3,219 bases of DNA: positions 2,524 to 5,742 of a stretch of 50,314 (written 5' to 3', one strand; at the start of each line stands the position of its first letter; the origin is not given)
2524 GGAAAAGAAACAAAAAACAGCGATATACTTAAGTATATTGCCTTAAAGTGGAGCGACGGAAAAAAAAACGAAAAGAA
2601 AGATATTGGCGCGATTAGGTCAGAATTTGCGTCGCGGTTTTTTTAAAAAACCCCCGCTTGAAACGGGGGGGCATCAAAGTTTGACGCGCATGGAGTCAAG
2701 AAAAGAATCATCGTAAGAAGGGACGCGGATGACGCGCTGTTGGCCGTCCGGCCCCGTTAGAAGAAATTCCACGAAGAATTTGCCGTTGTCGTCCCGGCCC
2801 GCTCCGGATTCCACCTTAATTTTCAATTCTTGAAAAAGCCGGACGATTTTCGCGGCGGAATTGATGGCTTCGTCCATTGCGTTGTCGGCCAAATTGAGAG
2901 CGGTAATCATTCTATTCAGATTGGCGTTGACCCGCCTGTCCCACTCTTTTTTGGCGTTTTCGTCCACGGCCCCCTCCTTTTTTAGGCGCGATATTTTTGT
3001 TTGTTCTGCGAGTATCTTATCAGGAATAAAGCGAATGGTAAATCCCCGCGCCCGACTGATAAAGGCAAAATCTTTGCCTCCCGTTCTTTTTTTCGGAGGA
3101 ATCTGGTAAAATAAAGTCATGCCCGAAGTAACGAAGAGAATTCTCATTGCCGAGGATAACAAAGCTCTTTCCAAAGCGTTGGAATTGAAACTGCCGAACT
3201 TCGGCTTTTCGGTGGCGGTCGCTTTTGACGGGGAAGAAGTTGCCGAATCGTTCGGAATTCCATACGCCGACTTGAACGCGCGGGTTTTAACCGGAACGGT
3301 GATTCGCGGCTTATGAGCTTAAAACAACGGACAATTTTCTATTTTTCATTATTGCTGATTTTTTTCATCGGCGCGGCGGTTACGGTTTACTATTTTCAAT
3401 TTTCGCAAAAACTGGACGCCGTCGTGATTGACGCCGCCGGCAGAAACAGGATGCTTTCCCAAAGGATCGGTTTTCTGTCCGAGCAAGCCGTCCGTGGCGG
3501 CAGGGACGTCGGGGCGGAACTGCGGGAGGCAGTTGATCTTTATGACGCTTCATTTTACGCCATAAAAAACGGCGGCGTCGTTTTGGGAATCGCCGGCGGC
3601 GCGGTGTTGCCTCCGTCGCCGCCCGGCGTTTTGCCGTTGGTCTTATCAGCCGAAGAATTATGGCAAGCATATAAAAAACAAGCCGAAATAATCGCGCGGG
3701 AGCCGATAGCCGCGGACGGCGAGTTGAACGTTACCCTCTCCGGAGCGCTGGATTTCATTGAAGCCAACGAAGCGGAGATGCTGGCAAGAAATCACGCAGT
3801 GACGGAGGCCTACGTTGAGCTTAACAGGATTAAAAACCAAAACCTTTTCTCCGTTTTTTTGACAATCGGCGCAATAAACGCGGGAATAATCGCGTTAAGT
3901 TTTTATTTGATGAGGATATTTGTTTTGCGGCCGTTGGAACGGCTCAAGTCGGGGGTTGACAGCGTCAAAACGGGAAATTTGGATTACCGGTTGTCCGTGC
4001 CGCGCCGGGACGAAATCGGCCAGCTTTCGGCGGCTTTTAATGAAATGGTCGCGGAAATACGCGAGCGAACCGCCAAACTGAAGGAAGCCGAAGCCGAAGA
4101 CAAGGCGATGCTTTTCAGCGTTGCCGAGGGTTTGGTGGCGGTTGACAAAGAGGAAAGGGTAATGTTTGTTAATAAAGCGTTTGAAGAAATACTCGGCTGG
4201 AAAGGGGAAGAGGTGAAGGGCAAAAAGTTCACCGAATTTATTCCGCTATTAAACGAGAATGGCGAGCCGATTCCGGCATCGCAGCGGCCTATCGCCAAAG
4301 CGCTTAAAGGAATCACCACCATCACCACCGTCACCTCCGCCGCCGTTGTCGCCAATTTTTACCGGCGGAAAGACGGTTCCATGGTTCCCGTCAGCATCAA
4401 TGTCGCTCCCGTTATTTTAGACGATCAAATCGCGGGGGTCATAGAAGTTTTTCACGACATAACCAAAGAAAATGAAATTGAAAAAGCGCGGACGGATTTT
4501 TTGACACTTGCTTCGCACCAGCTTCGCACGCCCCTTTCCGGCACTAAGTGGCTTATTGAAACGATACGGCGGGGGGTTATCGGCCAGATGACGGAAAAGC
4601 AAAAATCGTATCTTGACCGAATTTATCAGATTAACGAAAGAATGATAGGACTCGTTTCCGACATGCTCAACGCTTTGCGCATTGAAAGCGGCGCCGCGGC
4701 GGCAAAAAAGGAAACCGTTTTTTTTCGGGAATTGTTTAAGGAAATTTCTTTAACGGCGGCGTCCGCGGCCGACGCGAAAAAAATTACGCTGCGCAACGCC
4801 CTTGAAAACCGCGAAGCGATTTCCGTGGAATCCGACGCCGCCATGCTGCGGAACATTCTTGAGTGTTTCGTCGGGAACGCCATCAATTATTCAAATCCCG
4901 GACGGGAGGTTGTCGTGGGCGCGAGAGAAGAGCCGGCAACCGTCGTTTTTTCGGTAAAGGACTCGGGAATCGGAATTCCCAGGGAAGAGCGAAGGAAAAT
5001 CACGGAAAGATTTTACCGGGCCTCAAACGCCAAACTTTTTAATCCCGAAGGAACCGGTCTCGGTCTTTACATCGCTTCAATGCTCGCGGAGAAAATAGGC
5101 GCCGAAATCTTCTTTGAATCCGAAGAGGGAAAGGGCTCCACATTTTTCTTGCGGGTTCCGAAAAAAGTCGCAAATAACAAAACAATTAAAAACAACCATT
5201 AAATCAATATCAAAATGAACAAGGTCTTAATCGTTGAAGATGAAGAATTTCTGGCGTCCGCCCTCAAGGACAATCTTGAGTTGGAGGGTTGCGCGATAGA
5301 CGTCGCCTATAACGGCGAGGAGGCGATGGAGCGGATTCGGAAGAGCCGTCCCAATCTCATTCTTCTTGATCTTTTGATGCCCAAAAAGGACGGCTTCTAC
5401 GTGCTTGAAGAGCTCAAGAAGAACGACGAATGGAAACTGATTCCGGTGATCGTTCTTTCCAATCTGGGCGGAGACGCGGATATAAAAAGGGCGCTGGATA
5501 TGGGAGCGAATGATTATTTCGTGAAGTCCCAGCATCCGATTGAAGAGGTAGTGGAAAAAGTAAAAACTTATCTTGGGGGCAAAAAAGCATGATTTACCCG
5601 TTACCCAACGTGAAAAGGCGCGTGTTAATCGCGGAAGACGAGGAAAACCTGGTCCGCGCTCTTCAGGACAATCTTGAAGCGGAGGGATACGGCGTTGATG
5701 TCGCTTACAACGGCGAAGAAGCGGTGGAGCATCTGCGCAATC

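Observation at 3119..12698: Candidate 9.5-kb operon coupling a sensor kinase and multiple receivers to a dockerin/cohesin surface pair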

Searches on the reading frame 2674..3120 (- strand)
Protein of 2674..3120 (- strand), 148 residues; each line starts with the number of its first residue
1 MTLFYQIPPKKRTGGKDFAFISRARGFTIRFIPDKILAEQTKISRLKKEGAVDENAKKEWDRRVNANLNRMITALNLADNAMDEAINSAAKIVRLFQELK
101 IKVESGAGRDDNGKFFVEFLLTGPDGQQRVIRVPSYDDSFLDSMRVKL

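Call 9: search_protein_families(library=pfam, proteins=[window:2674-3120:-], max_evalue=0.001)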
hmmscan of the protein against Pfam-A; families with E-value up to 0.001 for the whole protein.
window:2674-3120:- (148 aa): 0 families

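Call 53: search_protein_families(library=ncbifam, proteins=[window:2674-3120:-], max_evalue=0.01)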
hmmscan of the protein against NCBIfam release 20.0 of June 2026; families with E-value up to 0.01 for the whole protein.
window:2674-3120:- (148 aa): 0 families

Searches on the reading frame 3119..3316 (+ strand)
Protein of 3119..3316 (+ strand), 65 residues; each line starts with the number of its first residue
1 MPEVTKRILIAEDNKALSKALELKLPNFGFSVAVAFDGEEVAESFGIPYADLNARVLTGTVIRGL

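Call 4: search_protein_families(library=pfam, proteins=[window:3119-3316:+], max_evalue=0.01)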
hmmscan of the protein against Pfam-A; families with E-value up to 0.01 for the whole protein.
window:3119-3316:+ (65 aa): 0 families

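Call 53: search_protein_families(library=ncbifam, proteins=[window:3119-3316:+], max_evalue=0.01)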
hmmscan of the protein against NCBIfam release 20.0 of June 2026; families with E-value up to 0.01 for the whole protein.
window:3119-3316:+ (65 aa): 8 families
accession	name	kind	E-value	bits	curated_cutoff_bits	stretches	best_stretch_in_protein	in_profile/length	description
NF041733.1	resp_reg_CseB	equivalog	0.00074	18.9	350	1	7-46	2-41/228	two-component system response regulator CseB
NF050064.1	BlResRespRegCbrR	equivalog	0.00076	18.5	600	1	5-43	2-41/415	bile resistance response regulator CbrR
NF012023.0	PRK15479.1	equivalog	0.00098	18.7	337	1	7-41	2-36/224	transcriptional regulator TctD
NF045944.1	ResRegRpaBCyano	equivalog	0.0011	18.4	330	1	9-52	1-44/229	response regulator transcription factor RpaB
NF040534.1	resp_reg_YycF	equivalog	0.0015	17.9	340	1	6-43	1-38/231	response regulator YycF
NF046022.1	RespRegCpdRBruc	equivalog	0.0019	18.2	180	1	6-47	2-43/120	cell cycle two-component system response regulator CpdR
NF053854.1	RespRegPhoBBctds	equivalog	0.0088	15.4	270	1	8-43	1-36/225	two-component system response regulator PhoB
TIGR02154.1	PhoB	equivalog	0.0091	15.3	296.2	1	5-43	2-40/226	phosphate regulon transcriptional regulator PhoB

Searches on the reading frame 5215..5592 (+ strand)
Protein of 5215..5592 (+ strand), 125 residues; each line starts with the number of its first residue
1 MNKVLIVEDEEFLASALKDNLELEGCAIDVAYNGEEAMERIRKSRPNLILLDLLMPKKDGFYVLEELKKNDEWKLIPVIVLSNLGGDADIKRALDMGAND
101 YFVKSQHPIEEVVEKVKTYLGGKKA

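Call 4: search_protein_families(library=pfam, proteins=[window:5215-5592:+], max_evalue=0.01)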
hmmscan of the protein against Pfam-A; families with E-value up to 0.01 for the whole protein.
window:5215-5592:+ (125 aa): 1 family
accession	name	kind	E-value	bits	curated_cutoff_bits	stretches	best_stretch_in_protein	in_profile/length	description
PF00072.30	Response_reg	-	4.9e-25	88.3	30.2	1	4-108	1-103/111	Response regulator receiver domain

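Call 53: search_protein_families(library=ncbifam, proteins=[window:5215-5592:+], max_evalue=0.01)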
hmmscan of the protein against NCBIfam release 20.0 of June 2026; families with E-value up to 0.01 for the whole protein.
window:5215-5592:+ (125 aa): 101 families (the best 25 are shown)
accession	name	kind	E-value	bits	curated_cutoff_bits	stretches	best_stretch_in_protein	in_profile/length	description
NF053854.1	RespRegPhoBBctds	equivalog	2.2e-22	79.5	270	1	4-120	1-115/225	two-component system response regulator PhoB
NF040534.1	resp_reg_YycF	equivalog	2.6e-22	79.2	340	1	3-120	2-115/231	response regulator YycF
NF008199.0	PRK10955.1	equivalog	6.2e-22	78.7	341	1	1-118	1-113/232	envelope stress response regulator transcription factor CpxR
TIGR02154.1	PhoB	equivalog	1.2e-21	77.1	296.2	1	2-120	3-120/226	phosphate regulon transcriptional regulator PhoB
NF045944.1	ResRegRpaBCyano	equivalog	1.6e-21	76.7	330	1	5-117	1-109/229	response regulator transcription factor RpaB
NF007969.0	PRK10693.1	equivalog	2.6e-20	72.7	329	1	3-120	9-124/337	two-component system response regulator RssB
NF007135.0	PRK09581.1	equivalog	4.7e-19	68.5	474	1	2-112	3-110/457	PleD family two-component system response regulator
TIGR02875.1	spore_0_A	equivalog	1e-18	67.5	200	1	3-117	4-119/262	sporulation transcription factor Spo0A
TIGR01387.1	cztR_silR_copR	subfamily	1.6e-18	67.1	279.2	1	4-120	1-114/218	heavy metal response regulator transcription factor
NF033117.2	vanR_ACDEGLN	exception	1.8e-18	67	350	1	4-120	1-113/226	VanR-ABDEGLN family response regulator transcription factor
NF040689.1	MtrAB_MtrA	equivalog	1.8e-18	66.7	300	1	4-120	1-113/219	MtrAB system response regulator MtrA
NF007982.1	PRK10710.1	equivalog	2.9e-18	66.3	380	1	2-120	8-122/235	envelope stress response regulator BaeR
NF041733.1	resp_reg_CseB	equivalog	3.7e-18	65.7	350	1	3-106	2-102/228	two-component system response regulator CseB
NF051850.1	RespRegRprY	equivalog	1.1e-17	64.2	370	1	3-118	6-118/234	response regulator transcription factor RprY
NF008296.0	PRK11083.1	equivalog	2.3e-17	63.2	273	1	2-120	4-118/228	two-component system response regulator CreB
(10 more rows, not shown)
